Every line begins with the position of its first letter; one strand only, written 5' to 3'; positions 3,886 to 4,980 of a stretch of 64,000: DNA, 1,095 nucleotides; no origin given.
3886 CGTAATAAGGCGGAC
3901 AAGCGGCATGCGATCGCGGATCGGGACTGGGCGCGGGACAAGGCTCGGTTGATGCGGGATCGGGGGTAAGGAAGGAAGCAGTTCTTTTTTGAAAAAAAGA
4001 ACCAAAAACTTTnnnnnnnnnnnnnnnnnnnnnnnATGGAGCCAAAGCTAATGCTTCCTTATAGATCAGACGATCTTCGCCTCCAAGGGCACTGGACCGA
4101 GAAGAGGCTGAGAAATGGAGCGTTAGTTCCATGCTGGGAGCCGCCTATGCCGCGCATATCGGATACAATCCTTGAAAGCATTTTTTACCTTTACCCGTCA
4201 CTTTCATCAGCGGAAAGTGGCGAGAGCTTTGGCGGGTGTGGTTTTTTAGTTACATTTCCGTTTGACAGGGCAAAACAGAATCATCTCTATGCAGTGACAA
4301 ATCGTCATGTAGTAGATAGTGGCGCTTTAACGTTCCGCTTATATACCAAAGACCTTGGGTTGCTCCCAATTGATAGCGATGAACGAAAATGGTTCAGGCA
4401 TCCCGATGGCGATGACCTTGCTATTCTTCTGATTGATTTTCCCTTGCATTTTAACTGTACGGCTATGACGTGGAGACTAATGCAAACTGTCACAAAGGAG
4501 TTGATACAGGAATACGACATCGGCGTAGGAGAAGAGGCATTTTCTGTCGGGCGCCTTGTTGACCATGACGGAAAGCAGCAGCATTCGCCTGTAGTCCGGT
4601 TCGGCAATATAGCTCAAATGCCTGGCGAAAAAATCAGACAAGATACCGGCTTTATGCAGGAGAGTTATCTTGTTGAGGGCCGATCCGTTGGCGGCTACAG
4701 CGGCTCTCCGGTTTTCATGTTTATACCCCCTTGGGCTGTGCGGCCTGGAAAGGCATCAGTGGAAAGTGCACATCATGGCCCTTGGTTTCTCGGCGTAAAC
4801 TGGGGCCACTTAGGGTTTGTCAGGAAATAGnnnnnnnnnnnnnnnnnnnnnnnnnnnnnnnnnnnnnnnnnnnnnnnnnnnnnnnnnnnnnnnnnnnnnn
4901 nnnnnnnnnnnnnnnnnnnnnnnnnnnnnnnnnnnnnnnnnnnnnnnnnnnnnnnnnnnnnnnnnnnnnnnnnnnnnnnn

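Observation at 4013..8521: IS1595-family transposon carrying a cytoplasmic trypsin-like protease as cargo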

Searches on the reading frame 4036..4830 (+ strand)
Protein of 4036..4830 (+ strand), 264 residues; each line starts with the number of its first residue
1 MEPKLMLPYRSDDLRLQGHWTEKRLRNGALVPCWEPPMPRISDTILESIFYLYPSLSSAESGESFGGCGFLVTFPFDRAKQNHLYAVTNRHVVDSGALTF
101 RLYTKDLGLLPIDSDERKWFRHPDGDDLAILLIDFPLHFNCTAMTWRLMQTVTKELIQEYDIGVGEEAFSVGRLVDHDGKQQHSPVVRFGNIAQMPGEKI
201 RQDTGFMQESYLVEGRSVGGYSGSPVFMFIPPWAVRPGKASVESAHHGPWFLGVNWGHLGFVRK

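Call 4: search_protein_families(library=pfam, proteins=[window:4036-4830:+], max_evalue=0.01)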
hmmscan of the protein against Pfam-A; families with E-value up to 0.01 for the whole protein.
window:4036-4830:+ (264 aa): 1 family
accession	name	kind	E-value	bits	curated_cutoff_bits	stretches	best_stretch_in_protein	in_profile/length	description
PF13365.12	Trypsin_2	-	0.0015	19.7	27.6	1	83-227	9-135/144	Trypsin-like peptidase domain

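Call 7: find_homologous_proteins(query=window:4036-4812:+)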
Query window:4036-4812:+ (259 aa): 323 proteins with E <= 0.001 among 640 candidates; the best 120 are listed.
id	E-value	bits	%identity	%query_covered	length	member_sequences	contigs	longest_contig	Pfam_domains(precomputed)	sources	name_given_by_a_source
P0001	6.0e-139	480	91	86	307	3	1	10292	-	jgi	jgi:hypothetical protein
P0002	1.6e-136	472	78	98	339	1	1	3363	-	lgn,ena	-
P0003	2.3e-132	458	74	98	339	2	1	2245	-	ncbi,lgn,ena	-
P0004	7.2e-119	414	77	86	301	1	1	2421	-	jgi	jgi:hypothetical protein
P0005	4.6e-115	401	77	86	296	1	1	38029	-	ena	-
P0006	1.7e-114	400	77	86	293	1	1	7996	-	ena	-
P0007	5.5e-114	398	74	86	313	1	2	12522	-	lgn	-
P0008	1.0e-113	397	73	86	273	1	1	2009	-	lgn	-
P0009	2.5e-111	389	74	86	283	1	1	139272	-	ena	-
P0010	2.9e-111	389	75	83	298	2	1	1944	-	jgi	jgi:hypothetical protein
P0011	5.2e-110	385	71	86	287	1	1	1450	-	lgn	-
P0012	1.9e-109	383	65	98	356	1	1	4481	-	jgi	jgi:hypothetical protein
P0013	8.7e-107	374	70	86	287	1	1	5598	PF13365.13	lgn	-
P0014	9.7e-106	371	63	96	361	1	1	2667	-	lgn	-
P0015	2.2e-101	356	63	94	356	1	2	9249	PF13365.13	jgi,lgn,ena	jgi:hypothetical protein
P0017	4.3e-100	352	60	95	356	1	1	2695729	PF13365.13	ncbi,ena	-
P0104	2.2e-48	183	45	95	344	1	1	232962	PF13365.13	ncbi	ncbi:MAG: serine protease [Alphaproteobacteria bacterium]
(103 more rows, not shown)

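Call 8: search_protein_families(library=ncbifam, proteins=[window:4036-4830:+], max_evalue=0.01)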
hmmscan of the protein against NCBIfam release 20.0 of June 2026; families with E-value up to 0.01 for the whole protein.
window:4036-4830:+ (264 aa): 0 families

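Call 9: find_encoding_contigs(protein=P0001, flank=6000, max_places=3)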
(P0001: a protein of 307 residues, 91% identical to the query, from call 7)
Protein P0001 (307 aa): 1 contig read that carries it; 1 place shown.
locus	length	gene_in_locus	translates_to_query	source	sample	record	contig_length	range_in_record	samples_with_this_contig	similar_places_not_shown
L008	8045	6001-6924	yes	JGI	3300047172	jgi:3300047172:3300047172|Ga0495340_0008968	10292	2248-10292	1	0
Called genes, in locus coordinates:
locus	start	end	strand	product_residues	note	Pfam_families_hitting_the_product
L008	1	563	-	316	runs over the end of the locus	PF00478:IMPDH (faint), PF03060:NMO, PF01070:FMN_dh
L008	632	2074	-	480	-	PF24681:Kelch_KLHDC2_KLHL20_DRC7 (faint), PF01344:Kelch_1 (faint)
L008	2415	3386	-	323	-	PF13668:Ferritin_2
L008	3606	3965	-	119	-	-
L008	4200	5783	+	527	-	PF00501:AMP-binding, PF13193:AMP-binding_C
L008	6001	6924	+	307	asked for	-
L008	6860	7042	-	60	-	-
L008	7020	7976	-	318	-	PF12760:Zn_ribbon_IS1595, PF12762:DDE_Tnp_IS1595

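Call 10: find_encoding_contigs(protein=P0009, flank=6000, max_places=3)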
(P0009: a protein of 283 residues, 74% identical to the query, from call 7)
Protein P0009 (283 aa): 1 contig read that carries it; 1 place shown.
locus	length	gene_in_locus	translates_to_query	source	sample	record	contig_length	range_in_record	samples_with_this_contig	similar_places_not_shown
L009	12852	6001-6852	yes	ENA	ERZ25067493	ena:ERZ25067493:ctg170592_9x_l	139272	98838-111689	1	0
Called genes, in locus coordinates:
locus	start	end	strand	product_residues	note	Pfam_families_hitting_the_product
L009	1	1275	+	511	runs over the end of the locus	PF05050:Methyltransf_21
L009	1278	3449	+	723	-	PF00534:Glycos_transf_1, PF13692:Glyco_trans_1_4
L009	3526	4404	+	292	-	PF01370:Epimerase, PF16363:GDP_Man_Dehyd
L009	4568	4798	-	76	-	PF06568:YjiS-like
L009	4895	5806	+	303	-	PF00126:HTH_1, PF03466:LysR_substrate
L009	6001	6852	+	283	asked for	-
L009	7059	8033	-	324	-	PF00005:ABC_tran, PF13304:AAA_21, PF08402:TOBE_2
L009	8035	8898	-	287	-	PF00528:BPD_transp_1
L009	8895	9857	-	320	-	PF00528:BPD_transp_1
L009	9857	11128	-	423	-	PF13416:SBP_bac_8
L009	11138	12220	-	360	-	PF00296:Bac_luciferase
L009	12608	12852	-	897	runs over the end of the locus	PF02743:dCache_1, PF12860:PAS_7, PF00990:GGDEF, PF00563:EAL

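Call 11: find_encoding_contigs(protein=P0017, flank=6000, max_places=3)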
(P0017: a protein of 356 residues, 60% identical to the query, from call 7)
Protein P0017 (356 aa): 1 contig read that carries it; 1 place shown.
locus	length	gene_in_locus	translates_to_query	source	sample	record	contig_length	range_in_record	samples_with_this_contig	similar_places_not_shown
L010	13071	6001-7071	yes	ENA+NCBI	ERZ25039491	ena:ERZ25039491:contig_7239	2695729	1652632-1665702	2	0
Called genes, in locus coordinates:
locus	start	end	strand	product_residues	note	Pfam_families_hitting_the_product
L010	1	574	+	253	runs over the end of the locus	PF00106:adh_short, PF08643:DUF1776 (weak), PF08659:KR, PF13561:adh_short_C2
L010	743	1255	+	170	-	-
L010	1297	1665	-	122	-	PF04126:Cyclophil_like, PF18050:Cyclophil_like2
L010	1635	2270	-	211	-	-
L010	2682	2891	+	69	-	-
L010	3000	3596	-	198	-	-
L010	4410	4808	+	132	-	-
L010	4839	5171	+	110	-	PF03350:UPF0114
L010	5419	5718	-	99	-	PF06233:Usg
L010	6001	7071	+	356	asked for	PF13365:Trypsin_2 (weak)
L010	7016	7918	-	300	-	PF12760:Zn_ribbon_IS1595 (weak), PF12762:DDE_Tnp_IS1595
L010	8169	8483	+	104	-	PF00166:Cpn10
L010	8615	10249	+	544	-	PF00118:Cpn60_TCP1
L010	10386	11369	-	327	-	PF01408:GFO_IDH_MocA, PF02894:GFO_IDH_MocA_C, PF22725:GFO_IDH_MocA_C3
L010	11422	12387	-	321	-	PF05853:BKACE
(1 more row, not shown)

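Call 13: find_related_loci(query=A1, collection=genome_contigs, flank=5000)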
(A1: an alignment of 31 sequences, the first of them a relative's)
Query A1 (307 aa) in genome_contigs; peptide patterns used: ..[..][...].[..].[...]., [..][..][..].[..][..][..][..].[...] (x = any residue, [..] = any of these).
97 stretches matched a pattern; 61 encode a relative of the query (tblastn E <= 1e-3); 61 distinct loci.
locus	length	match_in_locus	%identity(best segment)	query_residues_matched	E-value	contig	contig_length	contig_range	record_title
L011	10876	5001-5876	60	1-290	5e-122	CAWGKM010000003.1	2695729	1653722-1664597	MAG: uncultured Alphaproteobacteria bacterium isolate MFD02248.bin.1.117 genome assembly, contig: contig_7239, whole gen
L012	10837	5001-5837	48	1-276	6e-81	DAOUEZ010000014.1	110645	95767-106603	MAG TPA_asm: Dehalococcoidia bacterium isolate N9_412 k139_842945, whole genome shotgun sequence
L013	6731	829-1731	43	1-289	6e-79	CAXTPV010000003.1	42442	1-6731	MAG TPA_asm: uncultured Acetobacteraceae bacterium isolate public_SRR14722123_metawrap_bin.4 genome assembly, contig: pu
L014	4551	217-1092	44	1-276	5e-71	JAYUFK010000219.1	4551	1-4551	MAG: Methylocapsa sp. isolate GFS_7720 GFS_7720_218, whole genome shotgun sequence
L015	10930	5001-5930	42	1-287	8e-71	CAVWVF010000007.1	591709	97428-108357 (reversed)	MAG: uncultured Alphaproteobacteria bacterium isolate MFD05377.bin.2.157 genome assembly, contig: contig_26873, whole ge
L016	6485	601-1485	43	1-286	7e-70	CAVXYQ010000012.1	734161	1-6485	MAG: uncultured Alphaproteobacteria bacterium isolate MFD01223.bin.1.101 genome assembly, contig: contig_7575, whole gen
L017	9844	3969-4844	43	1-276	5e-69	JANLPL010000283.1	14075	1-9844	MAG: Bradyrhizobium sp. isolate OTE_38_metabat_380 OTE_38_k141_1512040, whole genome shotgun sequence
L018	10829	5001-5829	56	10-284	2e-68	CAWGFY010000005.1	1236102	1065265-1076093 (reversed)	MAG: uncultured Alphaproteobacteria bacterium isolate MFD05513.bin.2.70 genome assembly, contig: contig_3393, whole geno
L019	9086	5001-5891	41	1-295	3e-66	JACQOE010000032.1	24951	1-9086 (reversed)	MAG: Proteobacteria bacterium isolate NC_groundwater_1273_Ag_S-0.2um_71_98 S_p2_S4_coassembly_k141_1223714, whole genome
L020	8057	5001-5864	41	1-267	3e-60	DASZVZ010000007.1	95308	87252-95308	MAG TPA_asm: Pseudolabrys sp. isolate SMAG_U6144 k141_2119, whole genome shotgun sequence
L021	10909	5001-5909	37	1-275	2e-59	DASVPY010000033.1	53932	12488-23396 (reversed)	MAG TPA_asm: Pyrinomonadaceae bacterium isolate SMAG_U3191 k141_520448, whole genome shotgun sequence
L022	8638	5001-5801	42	3-263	3e-59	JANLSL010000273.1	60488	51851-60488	MAG: Alphaproteobacteria bacterium isolate OTE_25_metabat_361 OTE_25_k141_528551, whole genome shotgun sequence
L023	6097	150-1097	37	1-295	1e-57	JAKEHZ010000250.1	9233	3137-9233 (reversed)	MAG: Acidobacteria bacterium isolate PMV_8.33 PMV_8.33.k101_458712, whole genome shotgun sequence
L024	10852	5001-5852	36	1-276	4e-56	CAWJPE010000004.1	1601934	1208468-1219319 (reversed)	MAG: uncultured Acidobacteriota bacterium isolate MFD04463.bin.1.45 genome assembly, contig: contig_35928, whole genome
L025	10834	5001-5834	39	1-278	2e-56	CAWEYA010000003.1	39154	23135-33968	MAG: uncultured Acidobacteriota bacterium isolate MFD00964.bin.1.245 genome assembly, contig: contig_133164, whole genom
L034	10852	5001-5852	36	1-276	1e-52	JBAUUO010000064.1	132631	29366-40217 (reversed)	MAG: Terracidiphilus sp. isolate MFD05931_ilm_asm_bin23 k127_268432, whole genome shotgun sequence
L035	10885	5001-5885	36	1-271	3e-52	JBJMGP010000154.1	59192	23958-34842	MAG: Pyrinomonadaceae bacterium isolate H1_16_all_fractions_metab_conc_65_66_15 k255_4059334, whole genome shotgun seque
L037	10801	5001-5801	38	1-263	4e-51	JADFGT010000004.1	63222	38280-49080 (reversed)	MAG: Armatimonadota bacterium isolate B31T1B5 B31T1B5_NODE199, whole genome shotgun sequence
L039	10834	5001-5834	40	1-278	1e-50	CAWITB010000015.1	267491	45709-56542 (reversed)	MAG: Bryobacterales bacterium isolate MFD09603.bin.2.34 genome assembly, contig: contig_22674, whole genome shotgun sequ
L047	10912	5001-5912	33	1-271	8e-46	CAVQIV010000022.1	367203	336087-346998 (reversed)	MAG: Thermoanaerobaculaceae bacterium isolate MFD10043.bin.2.76 genome assembly, contig: contig_8787, whole genome shotg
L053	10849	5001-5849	33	4-278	8e-43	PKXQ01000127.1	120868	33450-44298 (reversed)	MAG: Acidobacteriaceae bacterium isolate palsa_280 73.20120500_P24.3_contig_143, whole genome shotgun sequence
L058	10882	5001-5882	35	1-281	7e-40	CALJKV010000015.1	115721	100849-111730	MAG TPA_asm: uncultured Chloroflexi bacterium isolate SRR6227243_bin.47_CONCOCT_v1.1_MAG genome assembly, contig: ERZ795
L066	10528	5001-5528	33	119-277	4e-21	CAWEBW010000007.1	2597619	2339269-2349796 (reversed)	MAG: uncultured Acidimicrobiaceae bacterium isolate MFD01248.bin.2.29 genome assembly, contig: contig_2769, whole genome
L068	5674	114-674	33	89-276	6e-18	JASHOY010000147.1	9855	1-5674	MAG: Acidobacteriaceae bacterium isolate JOPF035 JOPF_NEAR_contig_410724, whole genome shotgun sequence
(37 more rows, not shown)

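Call 27: search_protein_families(library=padloc, proteins=[P0001, P0017, P0104, window:4036-4812:+], max_evalue=1)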
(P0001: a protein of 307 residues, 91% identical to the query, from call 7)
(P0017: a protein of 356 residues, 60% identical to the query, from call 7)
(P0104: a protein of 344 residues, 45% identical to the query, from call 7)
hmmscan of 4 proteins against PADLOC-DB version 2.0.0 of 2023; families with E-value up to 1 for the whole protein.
P0001 (307 aa): 2 families
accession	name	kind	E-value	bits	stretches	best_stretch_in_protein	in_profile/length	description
PDLC05022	PDC-S45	-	1.5e-10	38.5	1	21-221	29-237/293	-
PDLC03855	LmuA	-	0.00065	17.1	1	29-102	16-86/425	-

P0017 (356 aa): 2 families
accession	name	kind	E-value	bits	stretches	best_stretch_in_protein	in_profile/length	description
PDLC05022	PDC-S45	-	6.8e-11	39.6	1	53-252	32-236/293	-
PDLC03855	LmuA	-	0.015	12.6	1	59-129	16-83/425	-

P0104 (344 aa): 1 family
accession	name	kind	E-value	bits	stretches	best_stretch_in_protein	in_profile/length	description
PDLC05022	PDC-S45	-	1.7e-14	51.5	1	70-284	34-255/293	-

window:4036-4812:+ (259 aa): 2 families
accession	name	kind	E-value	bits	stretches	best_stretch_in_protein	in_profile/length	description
PDLC05022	PDC-S45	-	5.2e-12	43.3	1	44-257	15-236/293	-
PDLC03855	LmuA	-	0.0032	14.8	1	66-140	16-87/425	-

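Call 28: search_protein_families(library=pfam, alignment_id=A1, max_evalue=0.01)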
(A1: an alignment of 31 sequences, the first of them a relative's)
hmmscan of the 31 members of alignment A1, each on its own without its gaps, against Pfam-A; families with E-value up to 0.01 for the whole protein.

A. member 1, P0001 (307 aa): 1 family
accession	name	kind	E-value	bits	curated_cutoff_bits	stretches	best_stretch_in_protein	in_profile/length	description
PF13365.12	Trypsin_2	-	0.0032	18.6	27.6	1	46-190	9-135/144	Trypsin-like peptidase domain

B. families by the number of members that match (of 31 scanned): 1 family
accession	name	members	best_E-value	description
PF13365.12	Trypsin_2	30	2.7e-09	Trypsin-like peptidase domain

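Call 29: search_solved_structures(query=A1, max_evalue=1, show_alignments=1)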
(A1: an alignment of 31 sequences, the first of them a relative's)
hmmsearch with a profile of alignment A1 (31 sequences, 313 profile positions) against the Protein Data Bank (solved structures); distinct sequences matched with E-value up to 1: 14.
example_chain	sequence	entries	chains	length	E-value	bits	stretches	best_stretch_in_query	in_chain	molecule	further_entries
9zqg_A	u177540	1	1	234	0.0057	18.8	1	21-93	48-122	Periplasmic serine protease DO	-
9zpq_A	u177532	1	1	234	0.0058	18.8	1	21-93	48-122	Periplasmic serine protease DO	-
9zrj_A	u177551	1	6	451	0.015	17.4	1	21-83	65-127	Periplasmic serine protease DO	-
9s74_A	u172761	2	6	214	0.025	16.7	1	27-99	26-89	JSNZ extracellular serine protease Jep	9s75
8f0a_A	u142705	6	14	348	0.054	15.6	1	43-107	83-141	Periplasmic serine endoprotease DegP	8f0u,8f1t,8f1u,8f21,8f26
3mh5_A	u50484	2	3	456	0.074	15.1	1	43-107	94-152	Protease do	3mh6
3mh4_A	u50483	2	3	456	0.074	15.1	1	43-107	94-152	Protease do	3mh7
6jjk_A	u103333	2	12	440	0.074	15.1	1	43-107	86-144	Periplasmic serine endoprotease DegP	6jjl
2zle_A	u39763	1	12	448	0.077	15.1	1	43-107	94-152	Protease do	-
1ky9_A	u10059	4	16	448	0.077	15.1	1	43-107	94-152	PROTEASE DO | Periplasmic serine endoprotease DegP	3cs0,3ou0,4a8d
3otp_A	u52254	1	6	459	0.078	15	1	43-107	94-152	Protease do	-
6jjo_A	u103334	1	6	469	0.082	15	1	43-107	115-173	Periplasmic serine endoprotease DegP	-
9n7y_A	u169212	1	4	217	0.096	14.8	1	47-106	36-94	TEV protease-like hydrolase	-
7ue2_A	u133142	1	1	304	0.43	12.6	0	73-101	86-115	RPB_PLP3_R6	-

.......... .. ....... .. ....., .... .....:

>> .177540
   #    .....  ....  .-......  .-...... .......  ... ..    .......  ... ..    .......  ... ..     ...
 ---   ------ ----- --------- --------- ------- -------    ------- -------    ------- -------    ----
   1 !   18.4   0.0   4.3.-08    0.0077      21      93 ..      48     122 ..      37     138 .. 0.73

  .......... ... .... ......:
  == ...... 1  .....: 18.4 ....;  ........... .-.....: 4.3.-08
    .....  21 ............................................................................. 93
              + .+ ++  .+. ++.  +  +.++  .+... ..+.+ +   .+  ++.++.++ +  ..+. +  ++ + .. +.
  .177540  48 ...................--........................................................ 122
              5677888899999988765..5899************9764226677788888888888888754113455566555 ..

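Call 44: predict_structure(alignment_id=A2)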
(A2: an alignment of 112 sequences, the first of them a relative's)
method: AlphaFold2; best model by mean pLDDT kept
length: 307 residues; sequences in the alignment: 112
mean_pLDDT: 92.3   pTM: 0.87
mean pLDDT of the five models: 92.3, 92.2, 92.0, 91.7, 91.6
residues with pLDDT >= 90: 257; 70-90: 27; 50-70: 23; < 50: 0
segments of 3 or more residues with pLDDT < 50: none
pLDDT, mean of each block of 10 residues (from residue 1): 91 97 94 97 97 98 96 97 98 97 97 97 97 91 87 96 96 92 90 96 93 97 94 89 93 98 98 96 76 58 59
secondary structure, 60 per line:
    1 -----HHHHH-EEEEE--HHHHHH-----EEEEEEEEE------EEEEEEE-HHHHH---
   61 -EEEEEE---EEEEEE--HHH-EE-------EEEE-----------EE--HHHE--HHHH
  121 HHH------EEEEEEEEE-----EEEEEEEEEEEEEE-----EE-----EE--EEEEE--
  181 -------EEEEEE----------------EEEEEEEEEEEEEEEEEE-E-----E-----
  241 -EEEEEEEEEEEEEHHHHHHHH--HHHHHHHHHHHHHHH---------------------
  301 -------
elements in order: H6-10 E12-16 H19-24 E30-38 E45-51 H53-57 E62-67 E71-76 E92-95 H117-123 E130-138 E144-157 E174-178 E188-193 E210-227 E242-254 H255-262 H265-279

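Call 51: fold_search(model_id=the predicted structure, library=pdb)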
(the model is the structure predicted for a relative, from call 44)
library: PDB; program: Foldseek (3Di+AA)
matches with E <= 10: 789; with E <= 0.001: 315
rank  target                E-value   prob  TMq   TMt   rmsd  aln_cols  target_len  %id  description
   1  8f0a_A                4.0e-07  1.00  0.47  0.48   5.9       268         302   15  Client-bound structure of a DegP trimer within a 12mer cage (released 2022-11-23)
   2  4ic6_B                8.2e-07  1.00  0.44  0.40   7.1       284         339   14  Crystal structure of Deg8 (released 2013-05-01)
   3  4ic6_A                9.7e-07  1.00  0.44  0.40   6.7       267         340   15  Crystal structure of Deg8 (released 2013-05-01)
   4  4ic6_C                9.7e-07  1.00  0.43  0.40   7.2       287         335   14  Crystal structure of Deg8 (released 2013-05-01)
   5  4ic5_A                4.1e-06  1.00  0.40  0.56   5.5       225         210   17  Crystal structure of Deg5 (released 2013-05-01)
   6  2as9_A                4.1e-06  1.00  0.42  0.59   6.4       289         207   12  Functional and structural characterization of Spl proteases from staphylococcus aureus (released 2005-09-06)
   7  4rko_B                4.1e-06  1.00  0.48  0.56   6.2       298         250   10  Crystal structure of thrombin mutant S195T bound with PPACK (released 2015-03-11)
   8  4ic5_C                4.4e-06  1.00  0.40  0.57   5.5       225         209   17  Crystal structure of Deg5 (released 2013-05-01)
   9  8kic_A                5.8e-06  1.00  0.48  0.49   6.0       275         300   15  Bacterial serine protease (released 2024-09-04)
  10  4k1s_B                5.8e-06  1.00  0.43  0.62   5.9       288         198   12  Gly-Ser-SplB protease from Staphylococcus aureus at 1.96 A resolution (released 2014-04-16)
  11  4ynn_A                5.8e-06  1.00  0.42  0.33   8.1       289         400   14  Structure of Legionella pneumophila DegQ (S190A variant) (released 2015-06-24)
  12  2vid_B                6.8e-06  1.00  0.39  0.57   7.3       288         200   11  Serine protease SplB from Staphylococcus aureus at 1.8A resolution (released 2008-05-13)
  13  4ynn_B                8.0e-06  1.00  0.44  0.34   7.7       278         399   14  Structure of Legionella pneumophila DegQ (S190A variant) (released 2015-06-24)
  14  2qf0_C                8.5e-06  1.00  0.43  0.60   7.0       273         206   14  Structure of the delta PDZ truncation of the DegS protease (released 2007-12-11)
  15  1ad8_H                9.5e-06  1.00  0.48  0.57   6.4       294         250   11  COMPLEX OF THROMBIN WITH AND INHIBITOR CONTAINING A NOVEL P1 MOIETY (released 1997-11-12)
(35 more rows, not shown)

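Call 56: find_related_loci(query=A4, collection=genome_contigs, flank=3500)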
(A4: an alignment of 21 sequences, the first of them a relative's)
Query A4 (319 aa) in genome_contigs; peptide patterns used: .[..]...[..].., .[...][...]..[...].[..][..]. (x = any residue, [..] = any of these).
600 stretches matched a pattern (row limit reached: there are more); 587 encode a relative of the query (tblastn E <= 1e-3); the best 80 are kept; 80 distinct loci.
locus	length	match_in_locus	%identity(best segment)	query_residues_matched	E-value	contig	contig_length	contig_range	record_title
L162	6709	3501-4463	70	1-319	5e-158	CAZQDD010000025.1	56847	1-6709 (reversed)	MAG TPA_asm: uncultured Acidobacteriaceae bacterium isolate binchicken_co3_358 genome assembly, contig: NODE_1560_length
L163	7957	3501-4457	71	4-318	8e-150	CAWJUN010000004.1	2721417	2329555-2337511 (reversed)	MAG: uncultured Acidobacteriaceae bacterium isolate MFD09671.bin.1.186 genome assembly, contig: contig_3400, whole genom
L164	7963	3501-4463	67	1-319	7e-148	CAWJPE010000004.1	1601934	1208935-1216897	MAG: uncultured Acidobacteriota bacterium isolate MFD04463.bin.1.45 genome assembly, contig: contig_35928, whole genome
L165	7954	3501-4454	68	6-319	6e-147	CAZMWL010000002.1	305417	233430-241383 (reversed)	MAG TPA_asm: uncultured Terracidiphilus sp. isolate binchicken_co3_222 genome assembly, contig: NODE_26_length_305417_co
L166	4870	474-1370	72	8-302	2e-146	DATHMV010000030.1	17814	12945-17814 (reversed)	MAG TPA_asm: Candidatus Aquilonibacter sp. isolate SMAG_U12641 k141_943328, whole genome shotgun sequence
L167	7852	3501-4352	70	16-302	6e-143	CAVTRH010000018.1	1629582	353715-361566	MAG: uncultured Acidobacteriaceae bacterium isolate MFD09603.bin.1.304 genome assembly, contig: contig_8654, whole genom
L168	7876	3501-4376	70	8-302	3e-142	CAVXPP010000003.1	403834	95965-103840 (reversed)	MAG: uncultured Acidobacteriota bacterium isolate MFD05502.bin.1.167 genome assembly, contig: contig_3352, whole genome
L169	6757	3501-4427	68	1-302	3e-142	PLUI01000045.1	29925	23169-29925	MAG: Acidobacteriaceae bacterium isolate palsa_362 73.20120700_P3S.10_contig_2930, whole genome shotgun sequence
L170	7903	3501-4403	68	8-302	3e-138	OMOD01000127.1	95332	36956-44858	Acidobacteriaceae bacterium SbA1 strain Peat soil MAG SbA1 genome assembly, contig: SBA1_Contig_34, whole genome shotgun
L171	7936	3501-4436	65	7-314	6e-138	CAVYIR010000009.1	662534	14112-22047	MAG: uncultured Acidobacteriaceae bacterium isolate MFD05377.bin.1.126 genome assembly, contig: contig_48257, whole geno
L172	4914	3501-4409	70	5-302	2e-135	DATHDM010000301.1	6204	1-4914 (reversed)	MAG TPA_asm: Terriglobales bacterium isolate SMAG_U12394 k141_56720, whole genome shotgun sequence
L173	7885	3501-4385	67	8-306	2e-134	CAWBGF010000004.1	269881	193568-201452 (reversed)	MAG: Terriglobia bacterium isolate MFD09222.bin.1.41 genome assembly, contig: contig_96677, whole genome shotgun sequenc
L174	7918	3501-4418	69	1-302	7e-132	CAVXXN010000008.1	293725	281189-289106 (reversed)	MAG: Terriglobia bacterium isolate MFD01213.bin.2.71 genome assembly, contig: contig_2686, whole genome shotgun sequence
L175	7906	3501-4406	61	1-302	3e-121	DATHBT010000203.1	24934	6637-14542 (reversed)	MAG TPA_asm: Pyrinomonadaceae bacterium isolate SMAG_U10723 k141_156332, whole genome shotgun sequence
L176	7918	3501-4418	59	14-317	2e-120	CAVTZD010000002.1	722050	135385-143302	MAG: uncultured Acidobacteriaceae bacterium isolate MFD09286.bin.1.46 genome assembly, contig: contig_29440, whole genom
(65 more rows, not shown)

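Call 60: search_protein_representatives(alignment_id=A2)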
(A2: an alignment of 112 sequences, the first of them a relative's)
Query: 112 sequences, 345 profile positions. Proteins with E-value up to 0.001 (for the whole library): 9870; up to 1e-10: 6549; up to 1e-30: 3393. The best 150 are listed.
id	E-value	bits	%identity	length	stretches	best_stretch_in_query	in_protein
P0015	1.1e-139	481.3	-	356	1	3-343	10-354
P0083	2.0e-133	460.8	-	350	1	4-343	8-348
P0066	7.0e-126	436.0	-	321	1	14-304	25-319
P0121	1.6e-125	434.8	-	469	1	4-308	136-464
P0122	4.6e-123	426.7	-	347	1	21-344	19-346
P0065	5.8e-123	426.4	-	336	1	23-339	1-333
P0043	8.8e-122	422.5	-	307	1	23-319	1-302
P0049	2.8e-120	417.6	-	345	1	13-321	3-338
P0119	4.5e-120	416.9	-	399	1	3-342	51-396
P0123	1.2e-118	412.2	-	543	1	4-318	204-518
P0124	1.5e-118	411.9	-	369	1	4-343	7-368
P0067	5.0e-118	410.1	-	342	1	13-298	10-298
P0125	1.6e-117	408.5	-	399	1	6-334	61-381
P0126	3.8e-117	407.2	-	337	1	18-300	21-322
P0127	8.8e-117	406.0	-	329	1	23-334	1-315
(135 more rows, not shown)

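Call 61: search_protein_families(library=pfam, alignment_id=A5, max_evalue=0.001)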
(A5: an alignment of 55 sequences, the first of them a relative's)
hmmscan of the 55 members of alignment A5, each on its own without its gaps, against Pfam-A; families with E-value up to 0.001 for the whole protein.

A. member 1, L167:4393-5157:- (254 aa): 0 families

B. families by the number of members that match (of 55 scanned): 16 families
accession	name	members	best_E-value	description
PF12686.12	DUF3800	5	1.5e-10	Protein of unknown function (DUF3800)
PF00574.28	CLP_protease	3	2.2e-16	Clp protease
PF21321.3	HTH_66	3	8.9e-12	Putative DNA-binding HTH domain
PF04255.20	DUF433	3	9.2e-12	Protein of unknown function (DUF433)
PF12728.13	HTH_17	3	0.00049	Helix-turn-helix domain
PF00227.31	Proteasome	2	1.2e-16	Proteasome subunit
PF18478.7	PIN_10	2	1.3e-13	PIN like domain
PF05598.16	DUF772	1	8.7e-24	Transposase domain (DUF772)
PF01555.25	N6_N4_Mtase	1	1.6e-13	DNA methylase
PF01609.27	DDE_Tnp_1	1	4e-12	Transposase DDE domain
PF13751.12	DDE_Tnp_1_6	1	8.9e-07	Transposase DDE domain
PF01936.24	NYN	1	1.4e-06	NYN domain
PF01850.27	PIN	1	1.5e-05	PIN domain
PF22091.2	DUF6941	1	1.9e-05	Family of unknown function (DUF6941)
PF13586.12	DDE_Tnp_1_2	1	8e-05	Transposase DDE domain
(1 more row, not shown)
